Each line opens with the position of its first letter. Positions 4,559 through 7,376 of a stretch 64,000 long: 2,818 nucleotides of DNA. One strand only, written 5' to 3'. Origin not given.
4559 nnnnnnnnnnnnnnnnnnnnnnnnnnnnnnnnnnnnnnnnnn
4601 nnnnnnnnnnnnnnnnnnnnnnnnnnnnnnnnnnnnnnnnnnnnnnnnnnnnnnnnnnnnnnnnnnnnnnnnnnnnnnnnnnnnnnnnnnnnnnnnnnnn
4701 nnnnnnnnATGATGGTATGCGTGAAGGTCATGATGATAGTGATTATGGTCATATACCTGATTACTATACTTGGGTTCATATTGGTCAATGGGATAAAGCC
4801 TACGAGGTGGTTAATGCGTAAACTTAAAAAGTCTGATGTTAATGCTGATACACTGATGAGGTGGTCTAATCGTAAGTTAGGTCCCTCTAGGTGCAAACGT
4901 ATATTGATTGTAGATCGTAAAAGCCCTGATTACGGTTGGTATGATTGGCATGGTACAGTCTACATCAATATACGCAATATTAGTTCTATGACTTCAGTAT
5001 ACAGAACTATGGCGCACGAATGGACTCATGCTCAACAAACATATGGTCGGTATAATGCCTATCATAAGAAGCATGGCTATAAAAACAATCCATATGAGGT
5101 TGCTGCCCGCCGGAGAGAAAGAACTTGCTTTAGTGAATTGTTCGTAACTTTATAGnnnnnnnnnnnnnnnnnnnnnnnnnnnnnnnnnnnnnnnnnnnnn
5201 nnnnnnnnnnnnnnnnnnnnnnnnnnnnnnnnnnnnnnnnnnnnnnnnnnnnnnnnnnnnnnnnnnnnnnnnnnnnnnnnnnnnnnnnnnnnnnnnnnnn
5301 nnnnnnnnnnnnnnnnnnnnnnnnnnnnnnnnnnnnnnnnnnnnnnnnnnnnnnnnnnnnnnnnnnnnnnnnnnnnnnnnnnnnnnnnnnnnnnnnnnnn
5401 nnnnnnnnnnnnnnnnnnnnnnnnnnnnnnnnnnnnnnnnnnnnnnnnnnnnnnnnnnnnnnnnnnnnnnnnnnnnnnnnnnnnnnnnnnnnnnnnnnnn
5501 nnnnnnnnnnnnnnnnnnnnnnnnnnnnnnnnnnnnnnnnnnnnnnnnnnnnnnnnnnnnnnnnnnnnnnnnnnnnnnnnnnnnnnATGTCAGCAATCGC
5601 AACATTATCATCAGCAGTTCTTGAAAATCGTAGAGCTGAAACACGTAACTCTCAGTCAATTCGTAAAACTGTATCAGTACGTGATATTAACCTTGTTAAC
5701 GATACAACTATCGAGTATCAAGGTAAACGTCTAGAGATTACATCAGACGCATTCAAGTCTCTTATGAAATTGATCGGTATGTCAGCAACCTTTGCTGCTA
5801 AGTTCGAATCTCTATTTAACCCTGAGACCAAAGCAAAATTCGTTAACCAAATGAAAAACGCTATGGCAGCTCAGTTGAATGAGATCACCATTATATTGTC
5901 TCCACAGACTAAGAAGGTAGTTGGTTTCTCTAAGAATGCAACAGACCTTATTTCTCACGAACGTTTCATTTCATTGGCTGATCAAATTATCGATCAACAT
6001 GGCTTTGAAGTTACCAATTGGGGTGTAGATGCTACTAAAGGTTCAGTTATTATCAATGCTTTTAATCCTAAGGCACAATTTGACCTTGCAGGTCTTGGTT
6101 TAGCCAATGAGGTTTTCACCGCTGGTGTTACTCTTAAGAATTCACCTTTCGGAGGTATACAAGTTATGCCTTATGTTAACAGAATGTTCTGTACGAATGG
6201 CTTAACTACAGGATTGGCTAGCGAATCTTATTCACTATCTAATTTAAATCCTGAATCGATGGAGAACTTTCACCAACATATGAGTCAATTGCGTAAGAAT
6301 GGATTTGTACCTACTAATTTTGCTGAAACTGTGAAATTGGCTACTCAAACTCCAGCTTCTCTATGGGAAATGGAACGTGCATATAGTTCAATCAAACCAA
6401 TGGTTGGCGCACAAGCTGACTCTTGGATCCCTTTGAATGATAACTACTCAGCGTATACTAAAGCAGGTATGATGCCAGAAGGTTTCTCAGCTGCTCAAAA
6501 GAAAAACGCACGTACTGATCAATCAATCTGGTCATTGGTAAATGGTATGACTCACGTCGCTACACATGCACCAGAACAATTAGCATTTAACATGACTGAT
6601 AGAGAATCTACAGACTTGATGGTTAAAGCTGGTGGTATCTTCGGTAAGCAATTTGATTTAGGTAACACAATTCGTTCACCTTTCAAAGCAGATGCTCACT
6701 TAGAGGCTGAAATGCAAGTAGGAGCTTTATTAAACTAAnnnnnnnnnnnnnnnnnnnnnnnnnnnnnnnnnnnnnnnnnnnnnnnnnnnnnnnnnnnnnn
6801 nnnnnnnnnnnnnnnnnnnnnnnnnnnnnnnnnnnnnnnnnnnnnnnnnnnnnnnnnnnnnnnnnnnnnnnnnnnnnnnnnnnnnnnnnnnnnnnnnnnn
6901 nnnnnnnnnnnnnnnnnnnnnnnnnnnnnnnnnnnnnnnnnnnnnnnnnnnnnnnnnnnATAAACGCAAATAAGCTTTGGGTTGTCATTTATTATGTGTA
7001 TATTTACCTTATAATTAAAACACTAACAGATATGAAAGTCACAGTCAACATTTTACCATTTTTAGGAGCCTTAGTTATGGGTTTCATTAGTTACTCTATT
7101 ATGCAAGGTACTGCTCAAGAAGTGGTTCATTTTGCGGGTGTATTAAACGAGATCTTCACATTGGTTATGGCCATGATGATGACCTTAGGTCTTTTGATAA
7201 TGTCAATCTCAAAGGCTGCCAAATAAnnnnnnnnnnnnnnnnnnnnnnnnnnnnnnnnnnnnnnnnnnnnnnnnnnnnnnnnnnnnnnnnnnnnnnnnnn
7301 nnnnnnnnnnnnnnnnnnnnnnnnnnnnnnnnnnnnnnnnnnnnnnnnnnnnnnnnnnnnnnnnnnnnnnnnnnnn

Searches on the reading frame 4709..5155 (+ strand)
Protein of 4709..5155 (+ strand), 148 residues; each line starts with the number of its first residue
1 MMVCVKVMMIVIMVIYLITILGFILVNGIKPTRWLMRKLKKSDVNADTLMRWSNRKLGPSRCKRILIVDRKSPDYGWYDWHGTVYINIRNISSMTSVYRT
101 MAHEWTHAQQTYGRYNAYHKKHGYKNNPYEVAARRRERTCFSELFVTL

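Call 10: search_protein_families(library=pfam, proteins=[window:4709-5155:+], max_evalue=0.01)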
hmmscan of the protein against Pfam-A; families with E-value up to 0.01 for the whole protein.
window:4709-5155:+ (148 aa): 1 family
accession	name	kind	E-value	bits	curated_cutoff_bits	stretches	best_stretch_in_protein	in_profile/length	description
PF20573.4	DUF6782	-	0.00033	20.4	27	1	35-121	34-114/241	Putative metallopeptidase family (DUF6782)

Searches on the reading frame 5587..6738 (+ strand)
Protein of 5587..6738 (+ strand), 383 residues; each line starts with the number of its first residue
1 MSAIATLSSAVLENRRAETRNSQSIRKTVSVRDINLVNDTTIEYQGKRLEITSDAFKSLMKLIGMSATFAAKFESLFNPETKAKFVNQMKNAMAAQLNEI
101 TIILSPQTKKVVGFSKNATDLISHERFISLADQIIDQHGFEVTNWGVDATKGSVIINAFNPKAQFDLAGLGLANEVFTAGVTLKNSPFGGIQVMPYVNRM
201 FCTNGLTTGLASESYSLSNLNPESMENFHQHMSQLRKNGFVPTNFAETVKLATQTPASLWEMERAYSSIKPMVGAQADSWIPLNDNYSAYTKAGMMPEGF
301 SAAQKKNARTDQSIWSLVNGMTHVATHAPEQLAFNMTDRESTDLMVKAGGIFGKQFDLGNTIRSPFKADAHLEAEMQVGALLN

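Call 10: search_protein_families(library=pfam, proteins=[window:5587-6738:+], max_evalue=0.01)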
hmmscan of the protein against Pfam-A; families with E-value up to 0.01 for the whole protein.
window:5587-6738:+ (383 aa): 0 families

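Call 16: search_protein_families(library=phrogs, proteins=[window:5587-6738:+], max_evalue=0.00001)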
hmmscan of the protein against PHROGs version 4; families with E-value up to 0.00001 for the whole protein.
window:5587-6738:+ (383 aa): 0 families

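Call 18: search_dna_similar(query=window:5587-6735:+, collection=phages, mode=protein, max_rows=15)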
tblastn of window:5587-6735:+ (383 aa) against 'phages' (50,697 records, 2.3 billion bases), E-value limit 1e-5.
Records with a match: 1; places in all: 1; records where one place covers at least 80% of the query: 1.
Best place of each record, by identity: <60% 1.
By first word of the organism name: uncultured 1.
By host as written in the record: - 1.
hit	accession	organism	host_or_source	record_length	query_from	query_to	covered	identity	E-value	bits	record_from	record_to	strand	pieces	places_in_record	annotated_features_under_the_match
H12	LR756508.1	uncultured phage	metagenomic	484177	42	357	83%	26.0%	3e-35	143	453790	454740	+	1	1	record has no annotation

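Call 53: search_protein_families(library=ncbifam, proteins=[window:5587-6738:+], max_evalue=0.01)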
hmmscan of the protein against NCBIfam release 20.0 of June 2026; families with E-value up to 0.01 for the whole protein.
window:5587-6738:+ (383 aa): 1 family
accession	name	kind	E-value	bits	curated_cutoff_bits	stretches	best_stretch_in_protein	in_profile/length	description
NF005716.0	PRK07531.1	equivalog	0.0026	16.5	592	1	18-116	334-434/495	carnitine 3-dehydrogenase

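Call 76: find_homologous_proteins(query=window:5587-6735:+, max_evalue=0.00001)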
Query window:5587-6735:+ (383 aa): 481 proteins with E <= 0.00001 among 2555 candidates; the best 120 are listed.
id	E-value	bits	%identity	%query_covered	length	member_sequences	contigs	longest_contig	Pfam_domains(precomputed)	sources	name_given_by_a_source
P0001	1.2e-246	835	99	100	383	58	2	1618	-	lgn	-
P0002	5.4e-224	761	89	100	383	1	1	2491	-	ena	-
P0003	3.3e-220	748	86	100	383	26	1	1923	-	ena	-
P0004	1.4e-219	746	86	100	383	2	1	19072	-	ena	-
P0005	3.3e-218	742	87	100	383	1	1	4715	-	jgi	-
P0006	3.7e-218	742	87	100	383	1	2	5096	-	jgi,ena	-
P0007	4.0e-218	742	86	100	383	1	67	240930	-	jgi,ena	-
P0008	1.3e-217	740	86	100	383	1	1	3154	-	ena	-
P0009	1.4e-217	740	86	99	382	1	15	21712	-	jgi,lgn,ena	-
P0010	2.0e-217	739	86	100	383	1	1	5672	-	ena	-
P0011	3.5e-217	738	86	100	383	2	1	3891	-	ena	-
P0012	1.2e-216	737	85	99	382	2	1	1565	-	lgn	-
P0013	2.5e-216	736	86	99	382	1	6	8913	-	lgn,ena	-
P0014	2.6e-216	736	86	99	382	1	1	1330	-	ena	-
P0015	6.5e-216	734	85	99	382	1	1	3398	-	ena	-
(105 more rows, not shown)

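Call 81: find_encoding_contigs(protein=P0007, flank=10000, max_places=3)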
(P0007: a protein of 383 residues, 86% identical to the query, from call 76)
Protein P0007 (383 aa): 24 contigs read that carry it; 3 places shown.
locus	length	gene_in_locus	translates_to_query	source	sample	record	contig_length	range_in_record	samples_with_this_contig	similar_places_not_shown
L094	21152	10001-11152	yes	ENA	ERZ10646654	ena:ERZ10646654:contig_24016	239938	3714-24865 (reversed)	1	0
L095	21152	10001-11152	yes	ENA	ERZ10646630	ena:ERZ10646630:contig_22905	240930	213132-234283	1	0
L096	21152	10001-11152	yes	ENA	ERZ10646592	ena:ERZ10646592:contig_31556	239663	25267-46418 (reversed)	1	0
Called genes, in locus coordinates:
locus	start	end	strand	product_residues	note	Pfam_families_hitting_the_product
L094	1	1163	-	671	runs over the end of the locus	PF13191:AAA_16 (weak), PF23569:NBD_SMAX1 (weak), PF00004:AAA, PF17871:AAA_lid_9, PF07724:AAA_2, PF00004:AAA, PF07728:AAA_5, PF10431:ClpB_D2-small, +9 more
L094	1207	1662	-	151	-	PF04308:RNaseH_like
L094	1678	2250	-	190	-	PF13640:2OG-FeII_Oxy_3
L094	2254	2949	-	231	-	PF02348:CTP_transf_3, PF12804:NTP_transf_3 (weak)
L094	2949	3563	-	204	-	PF01380:SIS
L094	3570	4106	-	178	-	PF00303:Thymidylat_synt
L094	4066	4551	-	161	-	PF00303:Thymidylat_synt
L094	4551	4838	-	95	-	-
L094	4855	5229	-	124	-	PF02142:MGS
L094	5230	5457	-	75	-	-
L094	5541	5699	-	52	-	-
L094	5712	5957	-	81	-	-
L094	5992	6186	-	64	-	-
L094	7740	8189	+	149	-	-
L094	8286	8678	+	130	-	-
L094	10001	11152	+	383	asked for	-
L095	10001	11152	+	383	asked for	-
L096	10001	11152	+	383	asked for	-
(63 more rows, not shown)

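Call 86: predict_structure(alignment_id=A6)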
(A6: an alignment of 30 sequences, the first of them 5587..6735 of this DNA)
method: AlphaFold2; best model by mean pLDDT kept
length: 383 residues; sequences in the alignment: 30
mean_pLDDT: 71.8   pTM: 0.57
mean pLDDT of the five models: 71.8, 68.9, 67.3, 67.1, 65.6
residues with pLDDT >= 90: 4; 70-90: 242; 50-70: 92; < 50: 45
segments of 3 or more residues with pLDDT < 50: 202-213, 328-337, 355-359, 369-383
pLDDT, mean of each block of 10 residues (from residue 1): 66 83 77 86 87 82 73 74 84 77 77 72 84 86 74 75 69 67 75 68 42 54 75 71 68 77 87 82 88 85 79 77 60 46 64 50 58 44 28
secondary structure, 60 per line:
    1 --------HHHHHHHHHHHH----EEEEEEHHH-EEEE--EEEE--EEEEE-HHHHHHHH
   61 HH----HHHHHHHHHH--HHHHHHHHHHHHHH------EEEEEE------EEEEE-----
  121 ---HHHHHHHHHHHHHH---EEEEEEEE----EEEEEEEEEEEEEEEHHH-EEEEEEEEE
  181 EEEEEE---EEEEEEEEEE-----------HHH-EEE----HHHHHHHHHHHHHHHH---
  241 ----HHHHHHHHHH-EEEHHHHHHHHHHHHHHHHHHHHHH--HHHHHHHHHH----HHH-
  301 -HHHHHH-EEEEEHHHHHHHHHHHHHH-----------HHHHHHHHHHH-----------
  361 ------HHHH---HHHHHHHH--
elements in order: H9-20 E25-30 E35-38 E41-44 E47-51 H53-62 H67-76 H79-92 E99-104 E111-115 H124-137 E141-148 E153-167 E172-186 E190-199 E215-217 H222-237 H245-254 E256-258 H259-280 H283-292 H302-307 E309-313 H314-327 H339-349 H367-370 H374-381

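Call 91: fold_search(model_id=the predicted structure, library=pdb)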
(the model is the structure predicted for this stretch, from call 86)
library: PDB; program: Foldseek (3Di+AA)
matches with E <= 10: 157; with E <= 0.001: 0
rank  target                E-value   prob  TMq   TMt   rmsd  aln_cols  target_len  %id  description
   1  9dhk_D                3.6e-01  0.41  0.14  0.30  11.8       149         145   13  RMI1-RMI2 bound to cyclic peptide L3 (released 2025-07-02)
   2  1kn0_A                4.3e-01  0.06  0.08  0.13  14.5       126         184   17  Crystal Structure of the human Rad52 protein (released 2002-09-04)
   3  7ui9_q                4.8e-01  0.54  0.18  0.14   7.0       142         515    9  Core Mediator-PICearly (Copy A) (released 2023-02-15)
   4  1h2i_A                5.1e-01  0.04  0.07  0.11  14.2       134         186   14  Human Rad52 protein, N-terminal domain (released 2002-10-10)
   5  6asy_A                5.1e-01  0.02  0.08  0.06  26.1       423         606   10  BiP-ATP2 (released 2017-12-06)
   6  8rjw_B                5.6e-01  0.05  0.05  0.12  15.4       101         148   14  Human RAD52 open ring - ssDNA complex (released 2024-04-24)
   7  5jrb_K                5.9e-01  0.04  0.07  0.12  14.4       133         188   15  Rad52(1-212) K102A/K133A/E202A mutant (released 2016-08-10)
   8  9o0k_B                7.2e-01  0.28  0.10  0.19   8.3        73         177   12  ChtA CR domain from Corynebacterium diphtheriae (released 2025-09-03)
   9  5xrz_A                7.2e-01  0.04  0.08  0.13  14.2       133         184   15  Structure of a ssDNA bound to the inner DNA binding site of RAD52 (released 2018-04-25)
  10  5jrb_A                8.0e-01  0.06  0.09  0.14  15.1       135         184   15  Rad52(1-212) K102A/K133A/E202A mutant (released 2016-08-10)
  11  3mxn_A                8.4e-01  0.23  0.14  0.29  11.9       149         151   13  Crystal structure of the RMI core complex (released 2010-09-15)
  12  3nbh_A                8.8e-01  0.33  0.13  0.27  11.6       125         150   14  Crystal structure of human RMI1C-RMI2 complex (released 2010-09-22)
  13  6zhi_A                9.3e-01  0.06  0.09  0.14  15.2       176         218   10  Structure of the Plasmodium falciparum Hsp70-x substrate binding domain in complex with hydrophobic peptide (released 2020-09-09)
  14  8rj3_F                1.0e+00  0.03  0.07  0.17  13.9       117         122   16  Human RAD52 open ring conformation (released 2024-04-24)
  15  8bjm_A                1.0e+00  0.02  0.05  0.09  15.5        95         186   16  Human full length RAD52 undecamer. (released 2023-11-15)
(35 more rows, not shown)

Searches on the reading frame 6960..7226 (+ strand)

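Call 53: search_protein_families(library=ncbifam, proteins=[window:6960-7226:+], max_evalue=0.01)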
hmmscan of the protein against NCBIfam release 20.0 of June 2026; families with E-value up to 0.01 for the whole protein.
window:6960-7226:+ (88 aa): 1 family
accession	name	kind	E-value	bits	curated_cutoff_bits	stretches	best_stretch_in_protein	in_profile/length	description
NF009255.0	PRK12612.1-3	equivalog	0.004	17.8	112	1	11-77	22-90/92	putative monovalent cation/H+ antiporter subunit F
